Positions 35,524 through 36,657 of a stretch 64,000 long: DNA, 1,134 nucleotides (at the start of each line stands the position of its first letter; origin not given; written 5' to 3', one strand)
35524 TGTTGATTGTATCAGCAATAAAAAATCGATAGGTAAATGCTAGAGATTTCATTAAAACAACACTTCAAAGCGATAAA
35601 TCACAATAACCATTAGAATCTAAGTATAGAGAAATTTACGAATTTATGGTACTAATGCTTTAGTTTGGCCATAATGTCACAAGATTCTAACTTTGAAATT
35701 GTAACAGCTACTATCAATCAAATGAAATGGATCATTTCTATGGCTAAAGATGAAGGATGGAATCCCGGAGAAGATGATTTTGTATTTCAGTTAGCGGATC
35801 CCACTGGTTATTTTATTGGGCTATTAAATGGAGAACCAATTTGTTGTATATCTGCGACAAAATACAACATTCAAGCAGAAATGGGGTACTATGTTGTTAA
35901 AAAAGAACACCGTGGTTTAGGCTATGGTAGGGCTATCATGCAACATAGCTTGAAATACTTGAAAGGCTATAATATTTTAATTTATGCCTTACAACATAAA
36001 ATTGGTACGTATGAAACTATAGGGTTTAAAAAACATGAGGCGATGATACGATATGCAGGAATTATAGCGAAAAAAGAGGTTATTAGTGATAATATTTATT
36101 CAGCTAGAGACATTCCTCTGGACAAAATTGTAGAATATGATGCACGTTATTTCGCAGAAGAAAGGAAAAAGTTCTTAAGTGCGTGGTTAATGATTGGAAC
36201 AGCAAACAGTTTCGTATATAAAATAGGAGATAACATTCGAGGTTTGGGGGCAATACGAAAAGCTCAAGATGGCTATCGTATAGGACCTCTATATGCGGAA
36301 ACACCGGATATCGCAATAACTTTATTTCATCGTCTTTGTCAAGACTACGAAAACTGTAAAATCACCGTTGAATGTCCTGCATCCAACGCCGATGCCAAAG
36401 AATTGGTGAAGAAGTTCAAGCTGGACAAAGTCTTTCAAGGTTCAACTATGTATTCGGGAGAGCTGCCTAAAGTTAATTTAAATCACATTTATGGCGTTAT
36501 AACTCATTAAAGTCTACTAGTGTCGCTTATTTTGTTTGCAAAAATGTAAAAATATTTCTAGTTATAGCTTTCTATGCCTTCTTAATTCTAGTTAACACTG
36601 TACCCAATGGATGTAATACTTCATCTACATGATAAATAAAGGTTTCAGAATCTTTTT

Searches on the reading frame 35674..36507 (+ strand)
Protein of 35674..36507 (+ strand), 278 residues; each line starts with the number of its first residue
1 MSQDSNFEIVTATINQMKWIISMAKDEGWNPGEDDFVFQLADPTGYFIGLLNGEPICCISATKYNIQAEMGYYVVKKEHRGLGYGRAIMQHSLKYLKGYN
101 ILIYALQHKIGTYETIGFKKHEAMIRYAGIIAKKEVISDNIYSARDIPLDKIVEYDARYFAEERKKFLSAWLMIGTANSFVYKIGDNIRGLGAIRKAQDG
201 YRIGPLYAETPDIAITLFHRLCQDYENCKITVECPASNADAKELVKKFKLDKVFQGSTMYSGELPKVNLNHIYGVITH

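Call 3: search_protein_families(library=pfam, proteins=[window:35674-36507:+], max_evalue=1)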
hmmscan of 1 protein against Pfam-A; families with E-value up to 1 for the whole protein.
window:35674-36507:+ (278 aa): 7 families
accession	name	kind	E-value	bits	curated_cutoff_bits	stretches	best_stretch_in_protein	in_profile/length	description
PF18014.7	Acetyltransf_18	-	4.3e-29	101.2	22.7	1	152-274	1-124/124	Acetyltransferase (GNAT) domain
PF00583.31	Acetyltransf_1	-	3.2e-11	44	20.7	1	16-118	3-116/116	Acetyltransferase (GNAT) family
PF13508.13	Acetyltransf_7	-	7.8e-08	33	27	1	46-120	5-84/84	Acetyltransferase (GNAT) domain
PF13673.13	Acetyltransf_10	-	5.1e-07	30.2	23.6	1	66-131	52-120/128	Acetyltransferase (GNAT) domain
PF13420.13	Acetyltransf_4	-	0.0037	17.7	24.3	1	33-119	47-135/155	Acetyltransferase (GNAT) domain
PF13527.13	Acetyltransf_9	-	0.027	14.9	25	1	74-118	79-124/127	Acetyltransferase (GNAT) domain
PF08445.16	FR47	-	0.074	13.5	22.1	1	67-123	21-82/86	FR47-like protein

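Call 4: search_protein_families(library=ncbifam, proteins=[window:35674-36507:+], max_evalue=1)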
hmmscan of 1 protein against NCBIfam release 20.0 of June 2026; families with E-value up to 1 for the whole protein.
window:35674-36507:+ (278 aa): 2 families
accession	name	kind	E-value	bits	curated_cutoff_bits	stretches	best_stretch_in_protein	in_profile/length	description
TIGR01575.1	rimI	equivalog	3.8e-05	23.8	86.4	1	43-102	31-90/132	ribosomal protein S18-alanine N-acetyltransferase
NF040502.1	PPT_acetyltrans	equivalog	0.099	12.3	300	1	25-119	46-143/183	phosphinothricin N-acetyltransferase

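Call 6: find_homologous_proteins(query=window:35674-36507:+)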
Query window:35674-36507:+ (278 aa): 16 proteins with E <= 0.001 among 509 candidates.
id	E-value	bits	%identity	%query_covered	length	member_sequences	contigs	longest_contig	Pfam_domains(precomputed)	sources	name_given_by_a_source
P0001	2.5e-187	639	100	100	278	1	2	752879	PF13673.14,PF18014.8,PF13508.14,PF00583.32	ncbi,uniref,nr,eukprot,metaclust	ncbi:hypothetical protein TrispH2_009722 [Trichoplax sp. H2]|uniref:N-acetyltransferase domain-conta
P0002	2.1e-83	298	49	100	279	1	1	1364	PF13673.14,PF18014.8,PF13508.14,PF00583.32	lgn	-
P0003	1.1e-76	276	49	92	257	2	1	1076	PF13673.14,PF18014.8,PF13508.14,PF00583.32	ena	-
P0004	1.8e-74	269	45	99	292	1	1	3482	PF18014.8,PF13508.14,PF00583.32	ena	-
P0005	1.5e-48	184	36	97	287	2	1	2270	PF13673.14,PF18014.8,PF13508.14,PF00583.32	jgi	jgi:hypothetical protein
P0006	1.8e-41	160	35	99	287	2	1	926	PF18014.8,PF13508.14,PF00583.32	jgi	-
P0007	1.9e-40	157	32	98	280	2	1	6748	PF18014.8,PF00583.32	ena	-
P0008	5.6e-40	156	33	98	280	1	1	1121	PF18014.8,PF00583.32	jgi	jgi:hypothetical protein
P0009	1.5e-39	154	33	98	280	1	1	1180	PF18014.8,PF00583.32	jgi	-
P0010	5.6e-38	149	33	99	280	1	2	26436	PF18014.8,PF13508.14,PF00583.32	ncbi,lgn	-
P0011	6.7e-38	149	33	98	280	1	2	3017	PF18014.8,PF00583.32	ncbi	-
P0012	9.2e-38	148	33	98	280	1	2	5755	PF18014.8,PF00583.32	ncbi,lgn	-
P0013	2.2e-35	140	32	98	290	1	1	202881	PF18014.8,PF00583.32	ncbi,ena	-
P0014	2.4e-35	140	35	98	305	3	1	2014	PF18014.8,PF00583.32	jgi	-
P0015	4.7e-34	136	32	98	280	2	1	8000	PF18014.8,PF00583.32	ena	-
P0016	7.1e-34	135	33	100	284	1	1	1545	PF18014.8,PF00583.32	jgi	jgi:hypothetical protein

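Call 8: find_encoding_contigs(protein=P0004, flank=5000, max_places=4)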
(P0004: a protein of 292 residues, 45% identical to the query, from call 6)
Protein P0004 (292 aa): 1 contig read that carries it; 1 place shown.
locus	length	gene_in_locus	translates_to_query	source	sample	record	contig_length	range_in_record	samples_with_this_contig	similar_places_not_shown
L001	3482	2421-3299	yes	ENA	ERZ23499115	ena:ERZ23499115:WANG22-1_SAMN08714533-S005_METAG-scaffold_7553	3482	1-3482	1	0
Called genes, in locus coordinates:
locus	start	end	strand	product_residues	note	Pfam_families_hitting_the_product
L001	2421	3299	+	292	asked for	PF00583:Acetyltransf_1, PF13508:Acetyltransf_7, PF18014:Acetyltransf_18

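Call 9: find_encoding_contigs(protein=P0002, flank=5000, max_places=4)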
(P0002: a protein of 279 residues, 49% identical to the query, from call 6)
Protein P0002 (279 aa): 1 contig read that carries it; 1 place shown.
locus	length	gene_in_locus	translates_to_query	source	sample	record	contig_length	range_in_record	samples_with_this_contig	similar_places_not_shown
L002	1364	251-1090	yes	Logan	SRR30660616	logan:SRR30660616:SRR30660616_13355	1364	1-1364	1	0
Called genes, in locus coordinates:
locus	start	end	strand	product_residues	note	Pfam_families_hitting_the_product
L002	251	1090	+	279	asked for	PF00583:Acetyltransf_1, PF13673:Acetyltransf_10 (faint), PF13508:Acetyltransf_7 (weak), PF18014:Acetyltransf_18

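Call 15: find_encoding_contigs(protein=P0001, flank=10000, max_places=6)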
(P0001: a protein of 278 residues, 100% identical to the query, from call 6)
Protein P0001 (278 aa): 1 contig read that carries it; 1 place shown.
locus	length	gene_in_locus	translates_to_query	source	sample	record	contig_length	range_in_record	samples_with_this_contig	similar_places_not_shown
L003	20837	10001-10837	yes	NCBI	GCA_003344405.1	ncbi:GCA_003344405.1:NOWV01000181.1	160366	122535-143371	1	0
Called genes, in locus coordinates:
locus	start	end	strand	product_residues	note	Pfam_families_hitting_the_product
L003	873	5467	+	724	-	PF14908:HU-CCDC81_euk_1, PF18289:HU-CCDC81_euk_2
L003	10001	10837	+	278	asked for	PF00583:Acetyltransf_1, PF13508:Acetyltransf_7, PF13673:Acetyltransf_10 (faint), PF18014:Acetyltransf_18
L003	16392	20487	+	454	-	PF00069:Pkinase, PF07714:PK_Tyr_Ser-Thr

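Call 19: search_protein_representatives(protein=window:35674-36507:+)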
Query: 278 residues. Proteins with E-value up to 0.001 (for the whole library): 2647; up to 1e-10: 1060; up to 1e-30: 137. The best 150 are listed.
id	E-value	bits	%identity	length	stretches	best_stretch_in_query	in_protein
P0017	3.4e-74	266.1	49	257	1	23-278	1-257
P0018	9.7e-62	225.2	42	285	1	6-275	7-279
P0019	7.4e-55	202.6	39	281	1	7-276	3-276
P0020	5.9e-48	180.0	37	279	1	7-277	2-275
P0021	1.3e-47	178.9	39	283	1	6-277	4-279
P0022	1.0e-45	172.7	39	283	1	20-277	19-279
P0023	1.9e-45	171.8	35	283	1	10-277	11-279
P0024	2.2e-45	171.5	38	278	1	7-277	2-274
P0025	2.7e-45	171.3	34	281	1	7-277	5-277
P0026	1.2e-44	169.1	37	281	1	5-277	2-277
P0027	7.9e-44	166.5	36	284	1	5-277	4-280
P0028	4.3e-43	164.0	34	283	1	5-276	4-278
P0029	4.5e-43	164.0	32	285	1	2-277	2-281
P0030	7.7e-42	159.9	35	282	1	6-276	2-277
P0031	1.0e-41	159.5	36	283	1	20-277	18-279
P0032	2.0e-41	158.6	36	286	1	12-276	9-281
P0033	2.0e-41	158.6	32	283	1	3-277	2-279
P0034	3.7e-41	157.7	32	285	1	5-275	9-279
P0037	1.5e-40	155.7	36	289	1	3-276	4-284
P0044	5.6e-40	153.8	33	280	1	1-274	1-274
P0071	3.9e-37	144.5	33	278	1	4-259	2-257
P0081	2.2e-36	142.0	36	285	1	8-276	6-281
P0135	5.2e-32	127.7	32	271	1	13-273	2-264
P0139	1.3e-31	126.5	35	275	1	17-276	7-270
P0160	4.5e-30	121.4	35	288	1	29-277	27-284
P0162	7.9e-30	120.6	32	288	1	5-275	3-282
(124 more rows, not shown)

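Call 22: list_cluster_members(proteins=[P0001, P0018, P0019, P0020, P0021, P0022, P0010, P0011, P0012, P0013])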
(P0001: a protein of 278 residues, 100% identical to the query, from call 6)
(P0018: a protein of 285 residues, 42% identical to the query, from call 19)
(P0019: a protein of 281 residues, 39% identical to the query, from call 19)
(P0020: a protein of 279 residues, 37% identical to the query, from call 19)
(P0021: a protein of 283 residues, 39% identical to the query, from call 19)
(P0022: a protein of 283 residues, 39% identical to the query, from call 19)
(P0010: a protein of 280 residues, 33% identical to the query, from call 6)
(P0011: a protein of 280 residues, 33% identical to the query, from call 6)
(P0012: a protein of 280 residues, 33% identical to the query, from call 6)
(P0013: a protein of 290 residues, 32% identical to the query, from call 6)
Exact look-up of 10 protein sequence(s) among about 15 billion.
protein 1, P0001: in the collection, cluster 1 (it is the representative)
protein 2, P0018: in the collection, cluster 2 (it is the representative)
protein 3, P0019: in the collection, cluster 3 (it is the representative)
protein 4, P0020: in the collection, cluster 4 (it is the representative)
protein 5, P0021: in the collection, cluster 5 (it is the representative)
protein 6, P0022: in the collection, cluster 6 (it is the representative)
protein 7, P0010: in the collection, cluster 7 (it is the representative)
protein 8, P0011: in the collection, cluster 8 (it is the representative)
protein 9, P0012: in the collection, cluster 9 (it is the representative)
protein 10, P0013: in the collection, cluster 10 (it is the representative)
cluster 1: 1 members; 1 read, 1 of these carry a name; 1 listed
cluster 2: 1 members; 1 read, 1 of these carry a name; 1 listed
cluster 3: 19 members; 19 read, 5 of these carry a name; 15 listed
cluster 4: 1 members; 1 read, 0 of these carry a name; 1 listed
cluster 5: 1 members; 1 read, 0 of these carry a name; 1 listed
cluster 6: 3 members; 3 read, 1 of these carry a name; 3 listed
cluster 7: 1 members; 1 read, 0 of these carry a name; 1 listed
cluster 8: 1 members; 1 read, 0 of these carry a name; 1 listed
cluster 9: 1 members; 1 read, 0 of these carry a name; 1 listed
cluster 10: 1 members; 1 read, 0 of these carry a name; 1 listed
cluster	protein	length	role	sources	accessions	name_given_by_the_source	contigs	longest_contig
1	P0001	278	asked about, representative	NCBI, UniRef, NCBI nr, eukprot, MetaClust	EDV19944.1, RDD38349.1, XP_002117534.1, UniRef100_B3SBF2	hypothetical protein TrispH2_009722 [Trichoplax sp. H2] | N-acetyltransferase domain-containing protein n=1 Tax=Trichoplax adhaerens TaxID=10228 ... | hypothetical protein TRIADDRAFT_61594 [Trichoplax adhaerens]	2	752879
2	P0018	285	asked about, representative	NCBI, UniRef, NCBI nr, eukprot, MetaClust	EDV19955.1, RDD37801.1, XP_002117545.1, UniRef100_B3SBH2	hypothetical protein TrispH2_009743 [Trichoplax sp. H2] | N-acetyltransferase domain-containing protein n=1 Tax=Trichoplax adhaerens TaxID=10228 ... | hypothetical protein TRIADDRAFT_61616 [Trichoplax adhaerens]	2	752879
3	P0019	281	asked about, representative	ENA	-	-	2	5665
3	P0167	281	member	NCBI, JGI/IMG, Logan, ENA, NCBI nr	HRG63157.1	MAG TPA: GNAT family N-acetyltransferase [Burkholderiales bacterium] | GNAT family N-acetyltransferase [Burkholderiales bacterium]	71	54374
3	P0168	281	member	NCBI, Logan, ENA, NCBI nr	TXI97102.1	MAG: GNAT family N-acetyltransferase [Neisseriales bacterium]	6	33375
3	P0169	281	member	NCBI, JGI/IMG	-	hypothetical protein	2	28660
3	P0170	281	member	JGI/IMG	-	ribosomal protein S18 acetylase RimI-like enzyme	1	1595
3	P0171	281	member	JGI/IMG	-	GNAT superfamily N-acetyltransferase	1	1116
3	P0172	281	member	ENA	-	-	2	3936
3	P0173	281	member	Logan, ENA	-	-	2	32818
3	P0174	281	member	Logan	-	-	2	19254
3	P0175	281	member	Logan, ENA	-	-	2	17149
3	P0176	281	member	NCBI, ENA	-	-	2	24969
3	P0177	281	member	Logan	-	-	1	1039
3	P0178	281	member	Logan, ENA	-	-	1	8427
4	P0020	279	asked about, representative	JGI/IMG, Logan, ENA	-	-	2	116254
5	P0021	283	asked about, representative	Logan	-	-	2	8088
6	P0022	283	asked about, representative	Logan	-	-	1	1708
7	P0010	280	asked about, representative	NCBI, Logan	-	-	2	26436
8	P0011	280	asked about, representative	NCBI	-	-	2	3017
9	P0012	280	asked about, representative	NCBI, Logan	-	-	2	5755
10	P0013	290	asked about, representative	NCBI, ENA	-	-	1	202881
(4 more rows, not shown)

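Call 26: find_encoding_contigs(protein=P0018, flank=10000, max_places=4)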
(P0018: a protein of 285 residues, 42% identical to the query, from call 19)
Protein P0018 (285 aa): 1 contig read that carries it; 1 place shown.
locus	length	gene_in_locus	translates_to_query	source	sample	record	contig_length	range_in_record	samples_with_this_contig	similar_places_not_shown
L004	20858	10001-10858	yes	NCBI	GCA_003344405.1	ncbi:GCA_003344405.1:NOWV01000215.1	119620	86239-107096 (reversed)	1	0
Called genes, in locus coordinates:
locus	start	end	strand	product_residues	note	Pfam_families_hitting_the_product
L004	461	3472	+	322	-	PF03803:Scramblase (faint)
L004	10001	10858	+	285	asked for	PF00583:Acetyltransf_1, PF13508:Acetyltransf_7, PF18014:Acetyltransf_18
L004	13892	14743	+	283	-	PF00583:Acetyltransf_1, PF13673:Acetyltransf_10 (faint), PF13508:Acetyltransf_7, PF18014:Acetyltransf_18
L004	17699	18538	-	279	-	PF00583:Acetyltransf_1 (weak), PF18014:Acetyltransf_18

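Call 27: find_encoding_contigs(protein=P0003, flank=5000, max_places=4)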
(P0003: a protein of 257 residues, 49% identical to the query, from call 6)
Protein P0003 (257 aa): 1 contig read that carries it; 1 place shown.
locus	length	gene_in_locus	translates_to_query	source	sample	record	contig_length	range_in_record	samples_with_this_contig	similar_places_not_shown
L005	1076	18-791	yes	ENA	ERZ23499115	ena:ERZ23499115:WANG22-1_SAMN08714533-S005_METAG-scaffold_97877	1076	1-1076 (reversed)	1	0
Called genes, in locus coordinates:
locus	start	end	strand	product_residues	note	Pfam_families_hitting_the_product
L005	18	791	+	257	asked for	PF00583:Acetyltransf_1, PF13673:Acetyltransf_10 (weak), PF13508:Acetyltransf_7, PF18014:Acetyltransf_18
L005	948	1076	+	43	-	?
